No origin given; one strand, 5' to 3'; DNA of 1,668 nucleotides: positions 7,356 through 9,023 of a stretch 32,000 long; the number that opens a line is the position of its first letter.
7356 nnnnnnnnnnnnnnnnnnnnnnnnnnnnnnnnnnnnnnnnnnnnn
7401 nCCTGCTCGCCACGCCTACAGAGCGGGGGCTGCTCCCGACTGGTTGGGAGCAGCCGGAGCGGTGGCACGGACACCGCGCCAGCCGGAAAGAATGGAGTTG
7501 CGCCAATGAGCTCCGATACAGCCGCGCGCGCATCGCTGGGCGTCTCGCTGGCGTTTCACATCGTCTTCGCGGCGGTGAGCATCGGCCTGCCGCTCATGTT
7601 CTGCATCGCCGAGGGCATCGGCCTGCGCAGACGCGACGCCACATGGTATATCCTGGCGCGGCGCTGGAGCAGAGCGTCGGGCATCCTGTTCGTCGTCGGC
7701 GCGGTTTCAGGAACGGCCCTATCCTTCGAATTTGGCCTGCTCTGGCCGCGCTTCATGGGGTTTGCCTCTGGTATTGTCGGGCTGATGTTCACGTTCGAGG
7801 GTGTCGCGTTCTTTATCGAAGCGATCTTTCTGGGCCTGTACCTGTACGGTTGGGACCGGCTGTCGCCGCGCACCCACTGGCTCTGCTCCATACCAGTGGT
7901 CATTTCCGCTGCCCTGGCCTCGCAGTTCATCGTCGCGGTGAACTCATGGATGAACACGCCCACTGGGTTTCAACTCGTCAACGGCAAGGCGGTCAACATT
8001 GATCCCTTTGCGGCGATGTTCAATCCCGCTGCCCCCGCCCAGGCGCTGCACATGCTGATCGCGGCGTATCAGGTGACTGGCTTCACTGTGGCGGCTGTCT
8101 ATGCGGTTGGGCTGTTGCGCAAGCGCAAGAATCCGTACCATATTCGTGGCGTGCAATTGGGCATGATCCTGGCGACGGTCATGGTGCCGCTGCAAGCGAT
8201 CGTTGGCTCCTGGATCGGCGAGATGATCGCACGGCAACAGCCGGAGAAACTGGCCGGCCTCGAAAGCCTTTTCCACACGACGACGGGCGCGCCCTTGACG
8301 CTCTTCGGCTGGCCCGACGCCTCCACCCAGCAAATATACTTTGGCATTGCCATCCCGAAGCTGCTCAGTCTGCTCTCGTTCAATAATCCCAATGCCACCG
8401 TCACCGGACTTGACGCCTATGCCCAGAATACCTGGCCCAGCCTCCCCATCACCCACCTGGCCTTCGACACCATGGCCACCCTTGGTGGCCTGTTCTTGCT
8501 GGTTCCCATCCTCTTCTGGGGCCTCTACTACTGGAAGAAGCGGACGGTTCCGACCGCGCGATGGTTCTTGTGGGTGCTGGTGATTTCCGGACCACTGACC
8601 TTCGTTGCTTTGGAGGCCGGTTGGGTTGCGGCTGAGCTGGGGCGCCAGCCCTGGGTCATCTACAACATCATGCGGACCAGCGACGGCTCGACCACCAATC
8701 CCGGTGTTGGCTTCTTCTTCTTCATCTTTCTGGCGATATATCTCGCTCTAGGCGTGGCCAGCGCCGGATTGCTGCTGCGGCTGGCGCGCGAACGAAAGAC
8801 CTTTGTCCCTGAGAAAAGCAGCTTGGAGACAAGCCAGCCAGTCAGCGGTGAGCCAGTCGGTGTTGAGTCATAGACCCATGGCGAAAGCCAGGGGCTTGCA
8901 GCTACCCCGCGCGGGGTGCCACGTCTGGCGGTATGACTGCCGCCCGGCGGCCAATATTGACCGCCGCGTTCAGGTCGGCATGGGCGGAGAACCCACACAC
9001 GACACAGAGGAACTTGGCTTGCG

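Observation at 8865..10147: tnpB-only IS200/IS605 element inserted antisense exactly at the cydA-cydB junction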

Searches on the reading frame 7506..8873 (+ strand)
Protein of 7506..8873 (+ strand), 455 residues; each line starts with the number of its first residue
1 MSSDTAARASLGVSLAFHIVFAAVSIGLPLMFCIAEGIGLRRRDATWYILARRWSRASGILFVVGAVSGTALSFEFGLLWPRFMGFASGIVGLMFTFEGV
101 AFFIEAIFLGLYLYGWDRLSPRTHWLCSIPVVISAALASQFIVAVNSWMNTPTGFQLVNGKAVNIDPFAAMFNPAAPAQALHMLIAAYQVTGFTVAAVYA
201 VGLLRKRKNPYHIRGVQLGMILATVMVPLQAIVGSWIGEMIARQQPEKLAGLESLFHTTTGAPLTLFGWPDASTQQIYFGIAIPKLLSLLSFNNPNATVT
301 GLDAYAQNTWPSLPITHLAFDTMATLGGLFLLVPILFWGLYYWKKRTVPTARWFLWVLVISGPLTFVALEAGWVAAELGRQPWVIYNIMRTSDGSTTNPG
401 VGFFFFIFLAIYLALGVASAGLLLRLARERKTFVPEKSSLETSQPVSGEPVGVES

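Call 3: search_protein_families(library=pfam, proteins=[window:7506-8873:+])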
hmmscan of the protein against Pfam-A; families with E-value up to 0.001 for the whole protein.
window:7506-8873:+ (455 aa): 1 family
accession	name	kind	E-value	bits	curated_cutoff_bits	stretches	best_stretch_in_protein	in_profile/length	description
PF01654.22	Cyt_bd_oxida_I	-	7.5e-134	446.9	26.2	1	7-429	2-416/418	Cytochrome bd terminal oxidase subunit I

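Call 10: find_related_loci(query=window:7506-8873:+, collection=genome_contigs, flank=4000)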
Query window:7506-8873:+ (455 aa) in genome_contigs; peptide patterns used: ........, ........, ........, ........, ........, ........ (x = any residue, [..] = any of these).
132 stretches matched a pattern; 109 encode a relative of the query (tblastn E <= 1e-3); the best 80 are kept; 80 distinct loci.
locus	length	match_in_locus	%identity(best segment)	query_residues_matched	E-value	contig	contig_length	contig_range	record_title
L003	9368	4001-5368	75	1-452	0e+0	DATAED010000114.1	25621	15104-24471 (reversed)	MAG TPA_asm: Ktedonobacterales bacterium isolate SMAG_U6768 k141_4935667, whole genome shotgun sequence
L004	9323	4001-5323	76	1-438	0e+0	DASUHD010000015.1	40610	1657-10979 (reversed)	MAG TPA_asm: Ktedonobacterales bacterium isolate SMAG_U1423 k141_184819, whole genome shotgun sequence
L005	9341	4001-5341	75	1-454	0e+0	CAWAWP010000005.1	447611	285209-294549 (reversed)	MAG: uncultured Chloroflexia bacterium isolate MFD05502.bin.1.39 genome assembly, contig: contig_45805, whole genome sho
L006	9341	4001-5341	76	1-444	0e+0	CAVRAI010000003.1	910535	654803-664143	MAG: uncultured Chloroflexia bacterium isolate MFD00031.bin.1.177 genome assembly, contig: contig_19789, whole genome sh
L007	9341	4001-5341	75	1-444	0e+0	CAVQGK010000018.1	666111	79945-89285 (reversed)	MAG: uncultured Chloroflexia bacterium isolate MFD05502.bin.2.92 genome assembly, contig: contig_66840, whole genome sho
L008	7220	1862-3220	76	1-450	0e+0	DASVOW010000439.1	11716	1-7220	MAG TPA_asm: Ktedonobacterales bacterium isolate SMAG_U3163 k141_270685, whole genome shotgun sequence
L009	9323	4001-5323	76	1-438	0e+0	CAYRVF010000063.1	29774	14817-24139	MAG TPA_asm: uncultured Ktedonobacterales bacterium isolate SRP272529_co1_100 genome assembly, contig: NODE_2305_length_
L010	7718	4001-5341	75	1-444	0e+0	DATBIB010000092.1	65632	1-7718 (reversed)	MAG TPA_asm: Ktedonobacterales bacterium isolate SMAG_U3883 k141_3083263, whole genome shotgun sequence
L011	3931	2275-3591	58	1-438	3e-172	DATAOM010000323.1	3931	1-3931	MAG TPA_asm: Ktedonobacterales bacterium isolate SMAG_U7045 k141_7517220, whole genome shotgun sequence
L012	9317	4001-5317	58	1-435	2e-165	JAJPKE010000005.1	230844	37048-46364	MAG: Chloroflexota bacterium isolate Centralia_MAG_65 k107_5527928, whole genome shotgun sequence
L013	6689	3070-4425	55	1-449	4e-161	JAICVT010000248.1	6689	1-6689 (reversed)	MAG: Ktedonobacterales bacterium isolate LS_FP_2_bin.8 k141_1331512_length_6689_cov_24.9378, whole genome shotgun sequen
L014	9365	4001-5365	54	1-449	5e-158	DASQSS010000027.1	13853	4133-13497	MAG TPA_asm: Ktedonobacterales bacterium isolate SMAG_U10915 k141_463, whole genome shotgun sequence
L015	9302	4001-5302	56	1-430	1e-157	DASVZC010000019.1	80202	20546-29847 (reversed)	MAG TPA_asm: Ktedonobacterales bacterium isolate SMAG_U2618 k141_891639, whole genome shotgun sequence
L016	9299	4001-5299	53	1-429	1e-151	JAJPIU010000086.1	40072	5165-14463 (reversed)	MAG: Proteobacteria bacterium isolate Centralia_MAG_377 k107_18722416, whole genome shotgun sequence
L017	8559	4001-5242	48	1-415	2e-125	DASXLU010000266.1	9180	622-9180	MAG TPA_asm: Candidatus Acidoferrum sp. isolate SMAG_U5310 k141_2817988, whole genome shotgun sequence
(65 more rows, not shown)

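Call 17: find_related_loci(query=window:7506-8873:+, collection=metagenome_contigs, flank=3000)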
Query window:7506-8873:+ (455 aa) in metagenome_contigs; peptide patterns used: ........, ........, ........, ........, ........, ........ (x = any residue, [..] = any of these).
151 stretches matched a pattern; 101 encode a relative of the query (tblastn E <= 1e-3); the best 80 are kept; 80 distinct loci.
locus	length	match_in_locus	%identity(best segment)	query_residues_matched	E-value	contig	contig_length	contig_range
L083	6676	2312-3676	80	1-449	0e+0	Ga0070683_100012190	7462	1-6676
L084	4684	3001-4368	75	1-452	0e+0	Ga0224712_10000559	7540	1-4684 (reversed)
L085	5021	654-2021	75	1-452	0e+0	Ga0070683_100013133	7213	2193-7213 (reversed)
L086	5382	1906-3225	75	1-437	0e+0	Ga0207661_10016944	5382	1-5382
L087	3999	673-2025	74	1-448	0e+0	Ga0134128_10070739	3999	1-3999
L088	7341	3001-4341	75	1-444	0e+0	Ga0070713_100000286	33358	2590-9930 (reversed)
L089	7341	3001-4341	74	1-444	0e+0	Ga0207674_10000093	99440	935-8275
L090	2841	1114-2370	74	38-452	0e+0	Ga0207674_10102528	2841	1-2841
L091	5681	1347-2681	59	1-449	1e-170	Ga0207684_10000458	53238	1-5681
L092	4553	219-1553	59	1-449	8e-171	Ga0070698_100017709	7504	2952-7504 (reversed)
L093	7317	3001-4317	58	1-438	5e-166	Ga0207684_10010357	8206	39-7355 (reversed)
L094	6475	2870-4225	54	1-449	2e-160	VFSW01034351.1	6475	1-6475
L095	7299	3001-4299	53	1-429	6e-152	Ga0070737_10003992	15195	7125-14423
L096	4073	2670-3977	54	1-432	6e-154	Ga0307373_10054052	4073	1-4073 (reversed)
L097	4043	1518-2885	52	1-450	3e-153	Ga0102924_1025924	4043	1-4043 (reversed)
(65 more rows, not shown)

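Call 40: search_protein_families(library=ncbifam, proteins=[window:7506-8873:+], max_evalue=0.00001)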
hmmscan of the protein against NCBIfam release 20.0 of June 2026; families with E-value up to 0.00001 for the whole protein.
window:7506-8873:+ (455 aa): 2 families
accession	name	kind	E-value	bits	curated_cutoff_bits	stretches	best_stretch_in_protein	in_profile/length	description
NF011609.0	PRK15035.1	equivalog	2.3e-46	158.8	1025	2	11-324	12-329/514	cytochrome bd-II oxidase subunit 1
NF011677.0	PRK15097.1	equivalog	3.5e-40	138.2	968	2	11-304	12-309/522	cytochrome ubiquinol oxidase subunit I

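Call 44: search_protein_families(library=pfam, proteins=[L009:5364-6581:+], max_evalue=0.001)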
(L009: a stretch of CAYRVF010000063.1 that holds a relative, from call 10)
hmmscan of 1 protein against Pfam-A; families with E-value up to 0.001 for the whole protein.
L009:5364-6581:+ (405 aa): 1 family
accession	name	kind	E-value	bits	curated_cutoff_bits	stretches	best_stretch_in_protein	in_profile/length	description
PF13593.11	SBF_like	-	2.9e-10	40.4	25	1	105-313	38-239/313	SBF-like CPA transporter family (DUF4137)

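Call 46: find_homologous_proteins(query=window:7506-8873:+, max_evalue=1e-100)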
Query window:7506-8873:+ (455 aa): 5734 proteins with E <= 1e-100 among 8000 candidates; the best 120 are listed.
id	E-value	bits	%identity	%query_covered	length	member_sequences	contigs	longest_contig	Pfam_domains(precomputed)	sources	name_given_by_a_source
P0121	0.0e+0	1011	100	100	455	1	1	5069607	PF01654.23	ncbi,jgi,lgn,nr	ncbi:MAG: Cytochrome d ubiquinol oxidase subunit I [Ktedonobacterales bacterium]|jgi:cytochrome d ub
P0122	2.7e-245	833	84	96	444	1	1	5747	PF01654.23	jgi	jgi:cytochrome bd ubiquinol oxidase subunit I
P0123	2.2e-243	826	84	96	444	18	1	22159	PF01654.23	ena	-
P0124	2.0e-242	823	81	100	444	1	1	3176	PF01654.23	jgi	jgi:cytochrome d ubiquinol oxidase subunit I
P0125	1.6e-241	820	83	96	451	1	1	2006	PF01654.23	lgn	-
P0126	3.8e-239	812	82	98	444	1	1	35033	PF01654.23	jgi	jgi:cytochrome bd ubiquinol oxidase subunit I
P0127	1.0e-236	804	82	96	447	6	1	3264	PF01654.23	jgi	jgi:cytochrome d ubiquinol oxidase subunit I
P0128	9.8e-234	794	81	96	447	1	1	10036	PF01654.23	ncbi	-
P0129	1.9e-232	790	80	95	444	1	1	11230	PF01654.23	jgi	jgi:cytochrome d ubiquinol oxidase subunit I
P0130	3.8e-232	789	80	96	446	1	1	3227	PF01654.23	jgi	jgi:cytochrome d ubiquinol oxidase subunit I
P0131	2.5e-231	787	79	98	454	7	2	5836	PF01654.23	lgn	-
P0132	4.8e-230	782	80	96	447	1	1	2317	PF01654.23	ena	-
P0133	5.5e-227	772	79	96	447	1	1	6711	PF01654.23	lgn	-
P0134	3.0e-226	770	76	99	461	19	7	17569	PF01654.23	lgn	-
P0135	8.2e-226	768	78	97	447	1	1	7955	PF01654.23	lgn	-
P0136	3.9e-225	766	79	96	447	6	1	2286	PF01654.23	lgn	-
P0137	1.6e-224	764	78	98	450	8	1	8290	PF01654.23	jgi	jgi:cytochrome d ubiquinol oxidase subunit I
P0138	2.7e-224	763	78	96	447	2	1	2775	PF01654.23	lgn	-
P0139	4.7e-224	763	78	96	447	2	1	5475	PF01654.23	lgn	-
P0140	6.9e-224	762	78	96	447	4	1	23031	PF01654.23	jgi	jgi:cytochrome d ubiquinol oxidase subunit I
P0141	3.1e-223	760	78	97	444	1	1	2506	PF01654.23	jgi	jgi:cytochrome d ubiquinol oxidase subunit I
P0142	2.4e-220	750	76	97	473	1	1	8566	PF01654.23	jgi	jgi:cytochrome bd ubiquinol oxidase subunit I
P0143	6.4e-220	749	75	98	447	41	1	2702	PF01654.23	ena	-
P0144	1.5e-219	748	77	97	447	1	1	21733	PF01654.23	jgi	jgi:cytochrome d ubiquinol oxidase subunit I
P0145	1.6e-219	748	76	96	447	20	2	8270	PF01654.23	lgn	-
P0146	6.7e-219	746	75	98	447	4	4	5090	PF01654.23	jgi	jgi:cytochrome d ubiquinol oxidase subunit I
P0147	1.3e-218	745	74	100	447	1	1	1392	PF01654.23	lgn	-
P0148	3.6e-218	743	75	100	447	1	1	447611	PF01654.23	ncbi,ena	-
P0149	1.1e-216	738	75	97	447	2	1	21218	PF01654.23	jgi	jgi:cytochrome d ubiquinol oxidase subunit I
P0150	5.5e-216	736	74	98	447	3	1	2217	PF01654.23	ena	-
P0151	2.3e-215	734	75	96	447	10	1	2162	PF01654.23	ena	-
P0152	7.6e-198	676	69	98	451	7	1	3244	PF01654.23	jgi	jgi:cytochrome d ubiquinol oxidase subunit I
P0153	9.3e-182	623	77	78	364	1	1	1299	PF01654.23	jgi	jgi:cytochrome d ubiquinol oxidase subunit I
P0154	3.4e-173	595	61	95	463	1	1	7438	PF01654.23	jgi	-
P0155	1.6e-172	593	60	96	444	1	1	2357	PF01654.23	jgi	jgi:cytochrome d ubiquinol oxidase subunit I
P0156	1.2e-170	586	58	96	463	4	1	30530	PF01654.23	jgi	-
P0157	1.9e-170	586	58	98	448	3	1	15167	PF01654.23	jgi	jgi:cytochrome d ubiquinol oxidase subunit I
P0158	6.1e-170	584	58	99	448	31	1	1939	PF01654.23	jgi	jgi:cytochrome bd ubiquinol oxidase subunit I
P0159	3.4e-169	582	58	98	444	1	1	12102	PF01654.23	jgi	jgi:cytochrome d ubiquinol oxidase subunit I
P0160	6.9e-168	577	57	98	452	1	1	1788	PF01654.23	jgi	jgi:cytochrome d ubiquinol oxidase subunit I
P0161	1.9e-166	573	59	91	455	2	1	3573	PF01654.23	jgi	-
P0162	2.2e-166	572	59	88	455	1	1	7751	PF01654.23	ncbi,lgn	ncbi:MAG: cytochrome ubiquinol oxidase subunit I [Nitrososphaerota archaeon]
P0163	1.5e-165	570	59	94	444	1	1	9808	PF01654.23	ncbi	-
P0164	1.6e-165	570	59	96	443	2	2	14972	PF01654.23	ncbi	-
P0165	2.1e-165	569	58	96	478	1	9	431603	PF01654.23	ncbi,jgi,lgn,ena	jgi:cytochrome d ubiquinol oxidase subunit I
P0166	3.9e-165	568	57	96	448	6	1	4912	PF01654.23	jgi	jgi:cytochrome d ubiquinol oxidase subunit I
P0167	1.3e-164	567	57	96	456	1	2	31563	PF01654.23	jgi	jgi:cytochrome d ubiquinol oxidase subunit I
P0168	7.0e-163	561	55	96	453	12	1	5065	PF01654.23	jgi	jgi:cytochrome bd ubiquinol oxidase subunit I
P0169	2.7e-162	559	58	95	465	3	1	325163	PF01654.23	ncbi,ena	-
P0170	3.2e-162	559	59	94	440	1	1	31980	PF01654.23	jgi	jgi:cytochrome bd ubiquinol oxidase subunit I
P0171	4.8e-162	558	55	100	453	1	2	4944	PF01654.23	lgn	-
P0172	5.0e-162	558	56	98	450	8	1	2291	PF01654.23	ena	-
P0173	5.8e-162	558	57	95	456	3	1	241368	PF01654.23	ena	-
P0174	5.8e-162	558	58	91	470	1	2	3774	PF01654.23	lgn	-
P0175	2.8e-161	556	56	96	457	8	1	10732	PF01654.23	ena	-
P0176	5.7e-160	551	57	96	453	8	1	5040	PF01654.23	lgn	-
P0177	2.8e-159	549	56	99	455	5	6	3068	PF01654.23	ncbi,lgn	ncbi:MAG TPA: cytochrome ubiquinol oxidase subunit I [Ktedonobacterales bacterium]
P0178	4.8e-159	548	56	95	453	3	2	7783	PF01654.23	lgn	-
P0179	7.9e-159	547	57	96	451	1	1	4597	PF01654.23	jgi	jgi:cytochrome d ubiquinol oxidase subunit I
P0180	8.1e-159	547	57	88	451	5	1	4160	PF01654.23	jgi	jgi:cytochrome bd ubiquinol oxidase subunit I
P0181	9.6e-159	547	55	99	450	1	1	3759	PF01654.23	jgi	jgi:cytochrome d ubiquinol oxidase subunit I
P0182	8.7e-158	544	54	100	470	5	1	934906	PF01654.23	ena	-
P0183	9.4e-158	544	57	94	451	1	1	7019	PF01654.23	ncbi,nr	ncbi:MAG TPA: cytochrome ubiquinol oxidase subunit I [Ktedonobacterales bacterium]|nr:cytochrome ubi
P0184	2.1e-157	543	55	99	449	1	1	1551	PF01654.23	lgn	-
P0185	6.0e-157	541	54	100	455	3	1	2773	PF01654.23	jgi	jgi:cytochrome bd ubiquinol oxidase subunit I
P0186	7.2e-157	541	56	98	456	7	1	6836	PF01654.23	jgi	jgi:cytochrome d ubiquinol oxidase subunit I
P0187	1.8e-156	540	54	99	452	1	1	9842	PF01654.23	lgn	-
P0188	2.6e-156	539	56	94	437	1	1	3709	PF01654.23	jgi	jgi:cytochrome d ubiquinol oxidase subunit I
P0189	5.7e-156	538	55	98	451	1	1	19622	PF01654.23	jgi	jgi:cytochrome d ubiquinol oxidase subunit I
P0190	7.8e-156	538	56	97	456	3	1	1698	PF01654.23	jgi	jgi:cytochrome d ubiquinol oxidase subunit I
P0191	9.5e-156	537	54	96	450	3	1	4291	PF01654.23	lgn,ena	-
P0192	1.7e-155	536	56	91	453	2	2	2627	PF01654.23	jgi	-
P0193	1.4e-154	533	56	89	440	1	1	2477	PF01654.23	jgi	jgi:cytochrome d ubiquinol oxidase subunit I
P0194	1.8e-154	533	56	95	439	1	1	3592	PF01654.23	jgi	jgi:cytochrome bd ubiquinol oxidase subunit I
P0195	1.8e-154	533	55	99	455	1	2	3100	PF01654.23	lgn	-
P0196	6.3e-154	531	53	98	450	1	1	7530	PF01654.23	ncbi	-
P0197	1.0e-153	531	55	97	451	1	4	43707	PF01654.23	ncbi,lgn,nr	ncbi:MAG TPA: cytochrome ubiquinol oxidase subunit I [Ktedonobacterales bacterium]|nr:cytochrome ubi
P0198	1.0e-153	531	54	99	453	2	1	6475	PF01654.23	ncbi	-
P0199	1.1e-153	531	56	92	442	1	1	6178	PF01654.23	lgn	-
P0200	1.2e-153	530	54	99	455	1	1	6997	PF01654.23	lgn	-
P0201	1.7e-153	530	56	94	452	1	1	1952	PF01654.23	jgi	jgi:cytochrome bd ubiquinol oxidase subunit I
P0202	2.2e-153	530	55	94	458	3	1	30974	PF01654.23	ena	-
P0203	2.3e-153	529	55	99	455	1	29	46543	PF01654.23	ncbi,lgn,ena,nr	ncbi:MAG TPA: cytochrome ubiquinol oxidase subunit I [Ktedonobacterales bacterium]|nr:cytochrome ubi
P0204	2.6e-153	529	54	100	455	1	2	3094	PF01654.23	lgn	-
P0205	3.1e-153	529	55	99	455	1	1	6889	PF01654.23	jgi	jgi:cytochrome d ubiquinol oxidase subunit I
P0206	3.5e-153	529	55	91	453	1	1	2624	PF01654.23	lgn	-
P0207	6.5e-153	528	54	96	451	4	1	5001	PF01654.23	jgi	jgi:cytochrome d ubiquinol oxidase subunit I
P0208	1.1e-152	527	54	99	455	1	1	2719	PF01654.23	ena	-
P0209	1.7e-152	527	55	94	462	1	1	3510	PF01654.23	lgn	-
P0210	3.7e-152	526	54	96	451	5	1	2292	PF01654.23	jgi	jgi:cytochrome d ubiquinol oxidase subunit I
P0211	4.4e-152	525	54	94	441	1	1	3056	PF01654.23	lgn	-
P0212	4.6e-152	525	54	99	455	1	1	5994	PF01654.23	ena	-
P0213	1.1e-151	524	54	99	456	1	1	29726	PF01654.23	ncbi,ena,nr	ncbi:MAG TPA: cytochrome ubiquinol oxidase subunit I [Ktedonobacterales bacterium]|nr:cytochrome ubi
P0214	1.9e-151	523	53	91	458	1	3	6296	PF01654.23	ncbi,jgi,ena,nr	ncbi:MAG TPA: cytochrome ubiquinol oxidase subunit I [Ktedonobacteraceae bacterium]|nr:cytochrome ub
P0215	3.0e-151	523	54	98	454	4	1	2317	PF01654.23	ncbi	-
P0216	3.1e-151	522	53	95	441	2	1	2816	PF01654.23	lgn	-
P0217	3.1e-151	522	53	92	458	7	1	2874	PF01654.23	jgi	jgi:cytochrome bd ubiquinol oxidase subunit I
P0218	3.2e-151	522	54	91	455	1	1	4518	PF01654.23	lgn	-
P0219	3.6e-151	522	78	67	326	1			PF01654.23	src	-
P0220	5.0e-151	522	54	94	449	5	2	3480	PF01654.23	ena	-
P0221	1.8e-150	520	54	97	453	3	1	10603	PF01654.23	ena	-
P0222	2.6e-150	519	54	91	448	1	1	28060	PF01654.23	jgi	jgi:cytochrome bd ubiquinol oxidase subunit I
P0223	5.0e-150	518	54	96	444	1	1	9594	PF01654.23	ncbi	-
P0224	2.1e-149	516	55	91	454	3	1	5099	PF01654.23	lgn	-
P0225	2.2e-149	516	54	94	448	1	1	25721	PF01654.23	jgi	jgi:cytochrome bd ubiquinol oxidase subunit I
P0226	3.6e-149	516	52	99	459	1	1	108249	PF01654.23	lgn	-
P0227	4.2e-149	515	52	100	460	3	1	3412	PF01654.23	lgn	-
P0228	7.2e-149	515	54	94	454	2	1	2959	PF01654.23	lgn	-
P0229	8.4e-149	514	54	95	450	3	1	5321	PF01654.23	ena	-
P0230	9.0e-149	514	52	96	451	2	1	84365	PF01654.23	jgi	jgi:cytochrome d ubiquinol oxidase subunit I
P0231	1.7e-148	513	54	93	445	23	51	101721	PF01654.23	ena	-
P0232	2.2e-148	513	54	94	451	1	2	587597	PF01654.23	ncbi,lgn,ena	-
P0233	1.1e-147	511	53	94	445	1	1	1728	PF01654.23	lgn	-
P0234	1.5e-147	510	52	94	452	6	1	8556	PF01654.23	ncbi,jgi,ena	jgi:cytochrome d ubiquinol oxidase subunit I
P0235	1.8e-147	510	53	91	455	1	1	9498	PF01654.23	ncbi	-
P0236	2.3e-147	510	53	91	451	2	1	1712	PF01654.23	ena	-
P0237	2.9e-147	509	53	94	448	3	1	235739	PF01654.23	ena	-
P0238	3.9e-147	509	52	100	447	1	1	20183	PF01654.23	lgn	-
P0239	4.0e-147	509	53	96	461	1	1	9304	PF01654.23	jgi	jgi:cytochrome bd ubiquinol oxidase subunit I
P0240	4.2e-147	509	51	98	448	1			PF01654.23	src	-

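Call 47: find_encoding_contigs(protein=P0123, flank=2500, max_places=2)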
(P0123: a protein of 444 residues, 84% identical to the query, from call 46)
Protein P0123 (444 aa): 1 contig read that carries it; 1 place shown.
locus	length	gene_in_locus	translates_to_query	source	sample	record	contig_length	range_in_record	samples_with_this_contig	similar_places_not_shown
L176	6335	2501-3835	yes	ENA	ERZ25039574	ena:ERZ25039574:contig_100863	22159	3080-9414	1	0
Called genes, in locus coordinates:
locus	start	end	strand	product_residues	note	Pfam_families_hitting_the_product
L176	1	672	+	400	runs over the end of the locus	PF07992:Pyr_redox_2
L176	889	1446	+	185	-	-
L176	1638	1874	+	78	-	-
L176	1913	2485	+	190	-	PF05199:GMC_oxred_C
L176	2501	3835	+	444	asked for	PF01654:Cyt_bd_oxida_I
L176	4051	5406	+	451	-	PF02322:Cyt_bd_oxida_II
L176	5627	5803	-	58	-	-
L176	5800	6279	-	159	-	PF01914:MarC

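Call 48: find_encoding_contigs(protein=P0122, flank=2500, max_places=2)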
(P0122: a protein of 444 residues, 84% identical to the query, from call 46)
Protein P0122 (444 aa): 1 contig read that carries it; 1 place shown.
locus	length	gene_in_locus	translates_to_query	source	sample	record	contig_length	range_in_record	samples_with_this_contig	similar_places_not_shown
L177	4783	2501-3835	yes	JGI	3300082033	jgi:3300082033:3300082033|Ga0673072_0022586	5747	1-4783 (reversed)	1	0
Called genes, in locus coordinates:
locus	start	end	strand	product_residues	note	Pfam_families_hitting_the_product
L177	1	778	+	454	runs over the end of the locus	PF07992:Pyr_redox_2, PF22366:NDH2_C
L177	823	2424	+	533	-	PF00732:GMC_oxred_N, PF00890:FAD_binding_2 (faint), PF01266:DAO (faint), PF07992:Pyr_redox_2 (faint), PF05199:GMC_oxred_C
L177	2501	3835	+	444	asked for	PF01654:Cyt_bd_oxida_I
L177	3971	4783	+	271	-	?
